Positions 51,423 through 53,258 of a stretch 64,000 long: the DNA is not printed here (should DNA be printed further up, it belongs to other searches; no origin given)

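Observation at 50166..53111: Unusual fusion of a PQQ-type beta-propeller with a GH5/GH140-like TIM-barrel domain on a membrane anchor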

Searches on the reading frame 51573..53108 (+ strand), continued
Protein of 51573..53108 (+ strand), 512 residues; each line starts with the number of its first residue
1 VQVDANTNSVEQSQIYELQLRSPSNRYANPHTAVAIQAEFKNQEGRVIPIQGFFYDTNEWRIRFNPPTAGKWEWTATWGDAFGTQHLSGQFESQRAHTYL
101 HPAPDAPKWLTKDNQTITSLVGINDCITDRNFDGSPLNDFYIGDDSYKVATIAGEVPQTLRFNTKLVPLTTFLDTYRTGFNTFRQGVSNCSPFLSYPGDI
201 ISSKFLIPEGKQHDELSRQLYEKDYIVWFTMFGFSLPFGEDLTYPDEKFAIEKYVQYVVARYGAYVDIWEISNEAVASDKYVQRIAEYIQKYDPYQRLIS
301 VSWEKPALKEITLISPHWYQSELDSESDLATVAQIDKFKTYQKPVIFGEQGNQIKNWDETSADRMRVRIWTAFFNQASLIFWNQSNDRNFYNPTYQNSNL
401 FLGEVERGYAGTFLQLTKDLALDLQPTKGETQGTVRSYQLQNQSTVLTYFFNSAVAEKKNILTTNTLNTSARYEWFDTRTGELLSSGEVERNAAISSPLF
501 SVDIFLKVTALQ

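Call 69: search_protein_families(library=pfam, proteins=[L008:196-1728:+, L008:1728-2903:+, L008:5918-6697:+, L008:6697-7365:+, L010:654-1754:-, L010:1697-3148:-, L010:6105-7421:+, L013:5852-6826:+, L013:3513-5066:-, L013:9523-10386:-], max_evalue=0.001)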
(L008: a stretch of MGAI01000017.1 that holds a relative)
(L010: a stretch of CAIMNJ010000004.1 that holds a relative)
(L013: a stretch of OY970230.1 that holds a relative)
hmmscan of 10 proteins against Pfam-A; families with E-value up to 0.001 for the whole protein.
L008:196-1728:+ (511 aa): 0 families

L008:1728-2903:+ (392 aa): 5 families
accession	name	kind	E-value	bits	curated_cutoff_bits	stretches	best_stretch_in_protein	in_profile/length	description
PF00534.26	Glycos_transf_1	-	3e-39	134.7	26.4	1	203-365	6-170/172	Glycosyl transferases group 1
PF13692.12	Glyco_trans_1_4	-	1.3e-35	123.2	27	1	213-353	2-142/142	Glycosyl transferases group 1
PF13439.12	Glyco_transf_4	-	4.8e-08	33.6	28.5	1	32-189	10-166/170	Glycosyltransferase Family 4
PF13524.12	Glyco_trans_1_2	-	0.00017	22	25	0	303-371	67-134/144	Glycosyl transferase-like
PF20706.3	GT4-conflict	-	0.00021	20.9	26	1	220-317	205-312/385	Family 4 Glycosyltransferase in conflict systems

L008:5918-6697:+ (260 aa): 1 family
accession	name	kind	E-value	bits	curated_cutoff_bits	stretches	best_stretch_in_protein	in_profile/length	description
PF01061.29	ABC2_membrane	-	2.3e-15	57.1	26.9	1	17-222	4-211/211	ABC-2 type transporter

L008:6697-7365:+ (223 aa): 8 families
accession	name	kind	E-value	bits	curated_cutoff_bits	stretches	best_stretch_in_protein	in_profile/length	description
PF00005.33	ABC_tran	-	1.4e-20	74.7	25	1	40-172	1-136/137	ABC transporter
PF13304.12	AAA_21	-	2.9e-05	24.7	27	0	53-91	2-52/304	AAA domain, putative AbiEii toxin, Type IV TA system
PF13476.12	AAA_23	-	8.7e-05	23.7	27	1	37-81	7-50/201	AAA domain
PF02463.25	SMC_N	-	0.00012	22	40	0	40-69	10-43/220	RecF/RecN/SMC N terminal domain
PF13555.12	AAA_29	-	0.00017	21.7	27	1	40-67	12-39/61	P-loop containing region of AAA domain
PF13173.12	AAA_14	-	0.00031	21.2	27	0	51-71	3-23/129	AAA domain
PF20720.3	nSTAND3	-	0.00067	19.8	27.2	0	46-71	13-38/155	Novel STAND NTPase 3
PF13401.12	AAA_22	-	0.00075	20.3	27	0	51-199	6-120/130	AAA domain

L010:654-1754:- (366 aa): 3 families
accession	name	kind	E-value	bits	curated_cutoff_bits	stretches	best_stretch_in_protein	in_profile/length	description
PF00534.26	Glycos_transf_1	-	1.5e-34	119.4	26.4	1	198-346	17-171/172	Glycosyl transferases group 1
PF13692.12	Glyco_trans_1_4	-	1.2e-26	94.1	27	1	199-333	4-142/142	Glycosyl transferases group 1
PF13524.12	Glyco_trans_1_2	-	0.00087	19.7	25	0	217-352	5-133/144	Glycosyl transferase-like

L010:1697-3148:- (483 aa): 1 family
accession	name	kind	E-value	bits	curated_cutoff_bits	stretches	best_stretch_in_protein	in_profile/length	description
PF13231.12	PMT_2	-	1.5e-10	42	26.1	1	59-212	2-154/160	Dolichyl-phosphate-mannose-protein mannosyltransferase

L010:6105-7421:+ (439 aa): 2 families
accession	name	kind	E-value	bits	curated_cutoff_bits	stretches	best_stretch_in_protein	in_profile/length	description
PF04794.17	YdjC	-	1.3e-26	94.5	29.7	1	239-404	2-161/266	YdjC-like protein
PF00535.33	Glycos_transf_2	-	6.6e-14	52.6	23.3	1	4-161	1-161/168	Glycosyl transferase family 2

L013:5852-6826:+ (325 aa): 8 families
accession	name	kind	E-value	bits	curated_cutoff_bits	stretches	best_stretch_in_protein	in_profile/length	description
PF01370.27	Epimerase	-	7.5e-53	179.8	20.9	1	6-248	1-239/240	NAD dependent epimerase/dehydratase family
PF16363.11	GDP_Man_Dehyd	-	2.7e-36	126.1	27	1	7-303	1-323/332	GDP-mannose 4,6 dehydratase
PF01073.25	3Beta_HSD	-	1e-17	64.5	22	1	7-238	1-230/280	3-beta hydroxysteroid dehydrogenase/isomerase family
PF07993.18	NAD_binding_4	-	8.1e-12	45.3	20.1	1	8-187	1-211/258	Male sterility protein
PF13460.12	NAD_binding_10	-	1.6e-09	38.3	27.2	1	10-180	1-143/184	NAD(P)H-binding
PF00106.31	adh_short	-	3.6e-06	27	26.6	1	5-67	2-67/195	short chain dehydrogenase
PF02719.21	Polysacc_synt_2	-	3.1e-05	23.7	20.2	1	6-122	1-128/293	Polysaccharide biosynthesis protein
PF04321.23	RmlD_sub_bind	-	0.00022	20.9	27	1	5-187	2-155/287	RmlD substrate binding domain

L013:3513-5066:- (517 aa): 1 family
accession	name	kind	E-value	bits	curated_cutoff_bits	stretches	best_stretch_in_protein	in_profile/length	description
PF04932.20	Wzy_C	-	7.1e-21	75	31.7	1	309-454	2-149/149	O-Antigen ligase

L013:9523-10386:- (287 aa): 4 families
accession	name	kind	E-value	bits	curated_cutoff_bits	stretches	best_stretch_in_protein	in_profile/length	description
PF00535.33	Glycos_transf_2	-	1e-21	78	23.3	1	6-151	1-146/168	Glycosyl transferase family 2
PF13641.12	Glyco_tranf_2_3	-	4.9e-15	56.6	27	1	4-223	2-226/230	Glycosyltransferase like family 2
PF13632.12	Glyco_trans_2_3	-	6.2e-08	33.1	27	1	84-270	1-182/198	Glycosyl transferase family group 2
PF10111.15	Glyco_tranf_2_2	-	8.3e-05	22.6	27.3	1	18-193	15-201/276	Glycosyltransferase like family 2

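Call 70: search_protein_families(library=pfam, proteins=[L014:5136-6542:-, L014:3834-4940:-, L014:9804-10775:+, L015:5087-6523:-, L015:4035-5087:-, L015:9518-10855:+, L031:4347-6134:-, L031:3247-4398:-, L031:9241-10647:-, L007:9547-11514:+], max_evalue=0.001)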
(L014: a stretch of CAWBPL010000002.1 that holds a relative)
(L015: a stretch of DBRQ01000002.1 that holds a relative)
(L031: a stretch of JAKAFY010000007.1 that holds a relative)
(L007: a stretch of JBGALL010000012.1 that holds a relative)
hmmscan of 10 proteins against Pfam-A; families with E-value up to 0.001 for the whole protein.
L014:5136-6542:- (468 aa): 8 families
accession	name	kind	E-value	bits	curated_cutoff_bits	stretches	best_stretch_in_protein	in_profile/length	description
PF00308.24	Bac_DnaA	-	1e-62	211.5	23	1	132-290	4-162/162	Bacterial DnaA ATPAse domain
PF08299.17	Bac_DnaA_C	-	3.7e-24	85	31.5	1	378-445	2-69/69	Bacterial dnaA protein helix-turn-helix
PF00004.35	AAA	-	4.5e-08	34.1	21.2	1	166-284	2-124/131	ATPase family associated with various cellular activities (AAA)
PF01637.24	ATPase_2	-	3.3e-07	30.8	33.2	1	161-266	19-117/225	ATPase domain predominantly from Archaea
PF11638.13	DnaA_N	-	4.6e-07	29.9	24.6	1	19-79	2-63/65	DnaA N-terminal domain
PF01695.23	IstB_IS21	-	1.2e-06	28.7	24.1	1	165-271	95-198/238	IstB-like ATP binding protein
PF13401.12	AAA_22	-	3.1e-06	28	27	1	164-264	7-121/130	AAA domain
PF13191.12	AAA_16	-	7e-05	23.8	32.6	1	158-227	22-90/167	AAA ATPase domain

L014:3834-4940:- (368 aa): 3 families
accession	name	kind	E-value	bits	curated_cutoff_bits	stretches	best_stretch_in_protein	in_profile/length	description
PF02767.21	DNA_pol3_beta_2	-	4.1e-25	88.8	27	1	127-242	2-116/116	DNA polymerase III beta subunit, central domain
PF00712.24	DNA_pol3_beta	-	1.3e-24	87.1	24.4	2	4-115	5-118/120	DNA polymerase III beta subunit, N-terminal domain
PF02768.20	DNA_pol3_beta_3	-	1.1e-23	83.7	27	1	245-364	2-121/121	DNA polymerase III beta subunit, C-terminal domain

L014:9804-10775:+ (324 aa): 1 family
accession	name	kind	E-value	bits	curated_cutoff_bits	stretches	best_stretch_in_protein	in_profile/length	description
PF03214.19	RGP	-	5.2e-51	174.3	23.8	1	3-322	6-336/342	Reversibly glycosylated polypeptide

L015:5087-6523:- (478 aa): 1 family
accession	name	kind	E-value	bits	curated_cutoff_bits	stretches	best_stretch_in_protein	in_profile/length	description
PF13231.12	PMT_2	-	1.2e-05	26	26.1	1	54-213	2-156/160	Dolichyl-phosphate-mannose-protein mannosyltransferase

L015:4035-5087:- (350 aa): 3 families
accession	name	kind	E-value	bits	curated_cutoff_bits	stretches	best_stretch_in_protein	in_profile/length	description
PF00534.26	Glycos_transf_1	-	6.8e-35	120.6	26.4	1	177-328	14-171/172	Glycosyl transferases group 1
PF13692.12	Glyco_trans_1_4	-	5.4e-28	98.5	27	1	180-315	3-142/142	Glycosyl transferases group 1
PF13524.12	Glyco_trans_1_2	-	9e-07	29.4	25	1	205-335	13-134/144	Glycosyl transferase-like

L015:9518-10855:+ (446 aa): 3 families
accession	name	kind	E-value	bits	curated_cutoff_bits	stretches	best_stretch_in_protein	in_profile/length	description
PF04794.17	YdjC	-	3.4e-28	99.7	29.7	1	239-401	2-159/266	YdjC-like protein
PF00535.33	Glycos_transf_2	-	1.7e-14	54.6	23.3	1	4-139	1-138/168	Glycosyl transferase family 2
PF10111.15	Glyco_tranf_2_2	-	7e-06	26.2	27.3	1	5-112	2-110/276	Glycosyltransferase like family 2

L031:4347-6134:- (595 aa): 4 families
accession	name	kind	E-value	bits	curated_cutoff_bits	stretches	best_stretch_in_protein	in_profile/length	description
PF00733.27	Asn_synthase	-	5.9e-82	276.6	21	1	232-589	2-354/354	Asparagine synthase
PF13537.11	GATase_7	-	6.9e-32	110.5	25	1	43-158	2-122/123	Glutamine amidotransferase domain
PF13522.11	GATase_6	-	1.5e-27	96.6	27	1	28-153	2-130/130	Glutamine amidotransferase domain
PF12481.13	DUF3700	-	0.00072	19.5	27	0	108-155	126-174/228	Aluminium induced protein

L031:3247-4398:- (383 aa): 3 families
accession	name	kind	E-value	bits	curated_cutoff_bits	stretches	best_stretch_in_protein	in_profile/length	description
PF00534.26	Glycos_transf_1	-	1.8e-33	115.9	26.4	1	201-362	4-170/172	Glycosyl transferases group 1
PF13692.12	Glyco_trans_1_4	-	2.5e-26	93.1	27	1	214-350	3-142/142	Glycosyl transferases group 1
PF13439.12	Glyco_transf_4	-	2.8e-08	34.4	28.5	1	32-199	2-164/170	Glycosyltransferase Family 4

L031:9241-10647:- (468 aa): 0 families

L007:9547-11514:+ (656 aa): 2 families
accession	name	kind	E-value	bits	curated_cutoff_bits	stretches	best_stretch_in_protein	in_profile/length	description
PF13537.11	GATase_7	-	5.8e-11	42.9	25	1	97-211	8-121/123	Glutamine amidotransferase domain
PF13522.11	GATase_6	-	1.9e-08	34.9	27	1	83-207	12-130/130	Glutamine amidotransferase domain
